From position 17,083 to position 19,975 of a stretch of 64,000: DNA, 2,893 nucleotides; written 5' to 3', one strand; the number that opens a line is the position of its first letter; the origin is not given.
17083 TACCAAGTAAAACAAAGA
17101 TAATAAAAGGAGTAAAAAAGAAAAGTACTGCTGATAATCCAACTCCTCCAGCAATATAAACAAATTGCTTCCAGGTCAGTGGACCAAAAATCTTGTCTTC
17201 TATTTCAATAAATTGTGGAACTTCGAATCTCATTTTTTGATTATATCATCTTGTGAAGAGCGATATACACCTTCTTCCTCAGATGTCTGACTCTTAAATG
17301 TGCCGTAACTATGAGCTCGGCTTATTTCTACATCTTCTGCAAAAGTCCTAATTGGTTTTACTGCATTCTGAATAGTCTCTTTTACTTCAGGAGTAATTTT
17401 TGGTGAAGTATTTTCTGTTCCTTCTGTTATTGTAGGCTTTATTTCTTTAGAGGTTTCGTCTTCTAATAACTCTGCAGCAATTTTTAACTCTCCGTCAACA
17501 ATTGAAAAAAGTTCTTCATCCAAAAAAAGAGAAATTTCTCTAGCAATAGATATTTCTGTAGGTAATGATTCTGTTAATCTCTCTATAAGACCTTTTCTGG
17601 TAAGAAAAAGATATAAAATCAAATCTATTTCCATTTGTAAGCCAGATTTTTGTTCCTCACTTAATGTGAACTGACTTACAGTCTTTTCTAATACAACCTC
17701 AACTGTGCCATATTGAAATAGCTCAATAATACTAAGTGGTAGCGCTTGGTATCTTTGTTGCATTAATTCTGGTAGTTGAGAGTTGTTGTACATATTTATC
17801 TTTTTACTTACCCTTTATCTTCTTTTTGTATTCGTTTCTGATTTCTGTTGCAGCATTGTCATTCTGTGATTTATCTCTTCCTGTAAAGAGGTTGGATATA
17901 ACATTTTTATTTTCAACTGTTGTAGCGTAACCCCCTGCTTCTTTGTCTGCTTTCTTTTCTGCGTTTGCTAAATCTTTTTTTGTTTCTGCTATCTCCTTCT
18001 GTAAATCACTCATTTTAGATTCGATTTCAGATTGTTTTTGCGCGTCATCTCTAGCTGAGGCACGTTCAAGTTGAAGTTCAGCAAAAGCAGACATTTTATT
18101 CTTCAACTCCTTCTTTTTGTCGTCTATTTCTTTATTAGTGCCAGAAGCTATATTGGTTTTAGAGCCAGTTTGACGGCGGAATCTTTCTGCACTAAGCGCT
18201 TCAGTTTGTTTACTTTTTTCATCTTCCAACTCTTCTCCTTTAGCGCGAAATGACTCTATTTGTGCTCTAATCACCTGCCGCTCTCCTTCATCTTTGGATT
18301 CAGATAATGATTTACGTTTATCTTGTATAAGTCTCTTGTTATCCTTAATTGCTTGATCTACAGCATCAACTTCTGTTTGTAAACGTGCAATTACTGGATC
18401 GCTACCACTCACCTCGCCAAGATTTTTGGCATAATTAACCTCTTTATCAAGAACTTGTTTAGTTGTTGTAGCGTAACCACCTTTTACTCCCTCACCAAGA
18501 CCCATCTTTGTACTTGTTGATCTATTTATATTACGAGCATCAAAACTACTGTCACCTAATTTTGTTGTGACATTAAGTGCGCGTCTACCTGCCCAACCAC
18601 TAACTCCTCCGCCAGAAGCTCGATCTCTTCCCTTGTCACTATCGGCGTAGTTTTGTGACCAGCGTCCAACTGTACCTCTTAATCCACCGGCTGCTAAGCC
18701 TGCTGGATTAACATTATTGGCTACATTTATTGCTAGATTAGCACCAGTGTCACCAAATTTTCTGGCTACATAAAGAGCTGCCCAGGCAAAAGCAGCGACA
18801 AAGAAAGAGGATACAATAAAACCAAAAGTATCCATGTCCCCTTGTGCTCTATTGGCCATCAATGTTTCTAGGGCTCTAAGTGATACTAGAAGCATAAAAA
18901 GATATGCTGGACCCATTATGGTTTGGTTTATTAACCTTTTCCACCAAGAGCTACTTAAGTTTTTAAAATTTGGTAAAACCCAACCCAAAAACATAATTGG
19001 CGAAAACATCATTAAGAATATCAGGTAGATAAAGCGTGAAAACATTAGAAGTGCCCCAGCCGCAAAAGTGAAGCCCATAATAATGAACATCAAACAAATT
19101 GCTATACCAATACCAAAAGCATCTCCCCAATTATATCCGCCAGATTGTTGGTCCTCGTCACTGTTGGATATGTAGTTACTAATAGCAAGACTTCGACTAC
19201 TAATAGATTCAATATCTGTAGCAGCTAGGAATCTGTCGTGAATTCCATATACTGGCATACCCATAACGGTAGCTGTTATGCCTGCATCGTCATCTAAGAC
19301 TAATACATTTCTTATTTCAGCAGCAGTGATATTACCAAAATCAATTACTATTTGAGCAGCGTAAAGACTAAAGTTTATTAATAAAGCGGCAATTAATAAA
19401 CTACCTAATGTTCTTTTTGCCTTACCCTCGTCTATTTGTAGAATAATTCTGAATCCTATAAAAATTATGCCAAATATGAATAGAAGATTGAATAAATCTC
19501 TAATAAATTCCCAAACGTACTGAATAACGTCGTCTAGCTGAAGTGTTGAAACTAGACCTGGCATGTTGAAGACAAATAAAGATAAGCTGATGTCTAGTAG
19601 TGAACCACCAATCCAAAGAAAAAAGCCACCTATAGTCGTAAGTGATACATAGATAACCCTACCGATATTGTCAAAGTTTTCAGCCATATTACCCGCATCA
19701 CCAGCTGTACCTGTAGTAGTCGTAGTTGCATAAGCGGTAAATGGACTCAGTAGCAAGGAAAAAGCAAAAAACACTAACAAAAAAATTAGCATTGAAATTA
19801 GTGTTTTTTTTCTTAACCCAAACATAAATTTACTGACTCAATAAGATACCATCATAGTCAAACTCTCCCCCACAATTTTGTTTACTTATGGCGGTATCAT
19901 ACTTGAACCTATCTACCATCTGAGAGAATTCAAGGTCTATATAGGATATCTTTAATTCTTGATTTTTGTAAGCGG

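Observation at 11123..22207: Eleven-gene type IV secretion-like operon with no conjugation genes, adjacent to the replication origin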

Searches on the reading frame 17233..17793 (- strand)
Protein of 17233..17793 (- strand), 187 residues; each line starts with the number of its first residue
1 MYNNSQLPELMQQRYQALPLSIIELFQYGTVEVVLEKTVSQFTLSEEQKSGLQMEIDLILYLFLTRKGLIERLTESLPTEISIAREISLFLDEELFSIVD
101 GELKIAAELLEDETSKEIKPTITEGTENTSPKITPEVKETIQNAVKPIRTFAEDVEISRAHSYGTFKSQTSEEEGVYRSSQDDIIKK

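Call 3: search_protein_families(library=pfam, max_evalue=1, proteins=[window:17233-17793:-])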
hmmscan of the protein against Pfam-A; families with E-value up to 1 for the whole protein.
window:17233-17793:- (187 aa): 0 families

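Call 4: search_protein_families(library=ncbifam, max_evalue=1, proteins=[window:17233-17793:-])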
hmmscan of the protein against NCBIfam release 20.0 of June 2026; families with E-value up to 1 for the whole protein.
window:17233-17793:- (187 aa): 0 families

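Call 56: search_protein_families(library=pfam, alignment_id=A8, max_evalue=0.01)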
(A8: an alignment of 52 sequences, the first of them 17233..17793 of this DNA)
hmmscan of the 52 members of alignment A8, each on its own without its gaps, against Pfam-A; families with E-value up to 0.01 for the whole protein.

A. member 1, window:17233-17793:- (187 aa): 0 families

B. families by the number of members that match (of 52 scanned): 1 family
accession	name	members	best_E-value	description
PF14377.11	UBM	1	0.0045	Ubiquitin binding region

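Call 93: search_solved_structures(query=A8, max_evalue=1)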
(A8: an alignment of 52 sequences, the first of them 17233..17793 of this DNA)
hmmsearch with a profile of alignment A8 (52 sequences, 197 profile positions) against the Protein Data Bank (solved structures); distinct sequences matched with E-value up to 1: 2.
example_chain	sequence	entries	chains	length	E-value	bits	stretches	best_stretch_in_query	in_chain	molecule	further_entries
2dme_A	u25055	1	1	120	0.19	15.4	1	72-103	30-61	PHD finger protein 3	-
8flj_E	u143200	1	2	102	0.53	13.9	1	59-108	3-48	Integration host factor subunit alpha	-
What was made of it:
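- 17230..17793 (-): o4: acidic (pI 4.5) cytoplasmic protein with an N-terminal helical domain of about 95 aa and a disordered tail. Most relatives end in a DPYRE motif. Function unknown. No family or PDB match (calls 3, 4, 56, 93).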

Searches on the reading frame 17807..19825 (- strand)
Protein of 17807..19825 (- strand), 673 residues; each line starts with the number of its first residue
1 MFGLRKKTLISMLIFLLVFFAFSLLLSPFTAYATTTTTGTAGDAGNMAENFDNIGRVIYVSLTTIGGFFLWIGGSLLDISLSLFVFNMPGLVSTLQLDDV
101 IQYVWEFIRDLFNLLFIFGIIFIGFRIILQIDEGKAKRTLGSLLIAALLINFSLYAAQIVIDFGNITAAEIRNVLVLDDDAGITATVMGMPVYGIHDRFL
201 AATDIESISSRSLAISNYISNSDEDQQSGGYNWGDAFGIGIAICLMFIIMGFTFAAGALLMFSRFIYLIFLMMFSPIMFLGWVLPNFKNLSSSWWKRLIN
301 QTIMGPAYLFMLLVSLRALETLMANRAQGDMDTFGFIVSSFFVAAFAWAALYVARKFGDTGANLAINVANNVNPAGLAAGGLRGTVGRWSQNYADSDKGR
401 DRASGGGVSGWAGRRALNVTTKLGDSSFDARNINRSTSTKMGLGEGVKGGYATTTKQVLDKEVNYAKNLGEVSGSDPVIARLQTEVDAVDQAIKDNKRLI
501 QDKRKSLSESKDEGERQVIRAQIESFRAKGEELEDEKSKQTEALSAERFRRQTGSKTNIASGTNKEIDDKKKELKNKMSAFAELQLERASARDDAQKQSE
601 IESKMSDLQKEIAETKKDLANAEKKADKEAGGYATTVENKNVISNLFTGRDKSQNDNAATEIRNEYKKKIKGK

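Call 3: search_protein_families(library=pfam, max_evalue=1, proteins=[window:17807-19825:-])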
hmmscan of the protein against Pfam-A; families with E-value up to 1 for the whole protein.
window:17807-19825:- (673 aa): 0 families

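Call 4: search_protein_families(library=ncbifam, max_evalue=1, proteins=[window:17807-19825:-])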
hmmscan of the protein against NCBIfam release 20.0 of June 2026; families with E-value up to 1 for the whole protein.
window:17807-19825:- (673 aa): 5 families
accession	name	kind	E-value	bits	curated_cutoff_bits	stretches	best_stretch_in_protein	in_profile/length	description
NF046089.1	CD3337_EF1877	subfamily_domain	0.00085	18.2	120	1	235-347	300-409/450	CD3337/EF1877 family mobilome membrane protein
NF002572.0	PRK02224.1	equivalog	0.0067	14.7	1087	1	475-645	263-426/888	DNA double-strand break repair ATPase Rad50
NF045487.1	ASRP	equivalog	0.51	8.9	300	2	562-644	321-403/593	archaea-specific SMC-related protein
TIGR04495.1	RiPP_XyeA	equivalog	0.58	10.4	33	1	606-627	1-22/50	XyeA family cyclophane-containing RiPP triceptide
NF045780.1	TrlF_fam_ATP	equivalog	0.73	8.4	350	1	478-663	565-755/944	TrlF family AAA-like ATPase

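Call 24: search_protein_families(library=pfam, alignment_id=A1, max_evalue=0.01)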
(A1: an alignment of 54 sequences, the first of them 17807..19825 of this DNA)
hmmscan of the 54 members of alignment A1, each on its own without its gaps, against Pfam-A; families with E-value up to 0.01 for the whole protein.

A. member 1, window:17807-19825:- (673 aa): 0 families

B. families by the number of members that match (of 54 scanned): 7 families
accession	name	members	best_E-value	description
PF04610.19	TrbL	11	2e-08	TrbL/VirB6 plasmid conjugal transfer protein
PF19597.4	TrbL_4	1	9e-07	Conjugal transfer protein TrbL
PF24287.1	DUF7475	1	0.0031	Family of unknown function (DUF7475)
PF04898.20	Glu_syn_central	1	0.0033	Glutamate synthase central domain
PF22564.2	HAAS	1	0.0042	HAAS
PF07956.16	DUF1690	1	0.005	Protein of Unknown function (DUF1690)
PF12761.13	End3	1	0.0059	Actin cytoskeleton-regulatory complex protein END3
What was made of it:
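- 17804..19825 (-): o3: VirB6/TrbL-like polytopic membrane protein (about 7 TM) with a long charged coiled-coil C-terminal tail (the 'extended VirB6' type). 11 of 54 orthologues match PF04610 TrbL/VirB6 (best 2e-8) and 1 matches TrbL_4 (call 24).
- TrbL/VirB6 in 11 of 54 orthologues: call 24.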

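Call 25: search_solved_structures(query=A1, max_evalue=1)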
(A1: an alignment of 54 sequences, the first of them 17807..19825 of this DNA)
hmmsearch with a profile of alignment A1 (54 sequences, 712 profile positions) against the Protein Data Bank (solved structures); distinct sequences matched with E-value up to 1: 25.
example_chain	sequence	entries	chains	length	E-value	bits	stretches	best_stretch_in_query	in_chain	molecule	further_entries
6yw5_DD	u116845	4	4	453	0.0031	19.7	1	445-601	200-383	Mito ribosomal protein S4 | S4 RNA-binding domain-containing protein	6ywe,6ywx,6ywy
2efl_A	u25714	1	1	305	0.0088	18.2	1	443-671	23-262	Formin-binding protein 1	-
8v3b_a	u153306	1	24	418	0.044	15.9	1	449-679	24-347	O43_129_+4 component B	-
6b87_A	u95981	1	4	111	0.07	15.2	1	287-357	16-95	TMHC2_E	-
3na7_A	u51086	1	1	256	0.16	14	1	486-627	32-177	HP0958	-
7aal_A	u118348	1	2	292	0.19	13.7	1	406-552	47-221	Proline-serine-threonine phosphatase-interacting protein 1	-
7aam_A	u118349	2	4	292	0.24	13.4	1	406-551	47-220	Proline-serine-threonine phosphatase-interacting protein 1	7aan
2fyh_A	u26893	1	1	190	0.28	13.2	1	520-606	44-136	putative integral membrane transport protein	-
9xtt_z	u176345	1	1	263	0.28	13.2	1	629-696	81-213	Multiple myeloma tumor-associated protein 2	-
8rve_0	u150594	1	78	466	0.41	12.7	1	476-689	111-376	Vimentin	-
3lxu_X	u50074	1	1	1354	0.58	12.2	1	486-655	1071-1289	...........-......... 2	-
2wn6_A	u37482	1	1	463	0.63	12.1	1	452-562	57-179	ADP-RIBOSYLTRANSFERASE ENZYMATIC COMPONENT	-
2wn4_A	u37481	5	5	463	0.68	11.9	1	453-562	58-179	ADP-RIBOSYLTRANSFERASE ENZYMATIC COMPONENT | ADP-ribosylating binary toxin enzymatic subunit CdtA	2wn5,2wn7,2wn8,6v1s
4h0x_A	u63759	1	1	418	0.72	11.8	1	453-563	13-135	Iota toxin component Ia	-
4h0y_A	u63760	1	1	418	0.72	11.8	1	453-563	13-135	Iota toxin component Ia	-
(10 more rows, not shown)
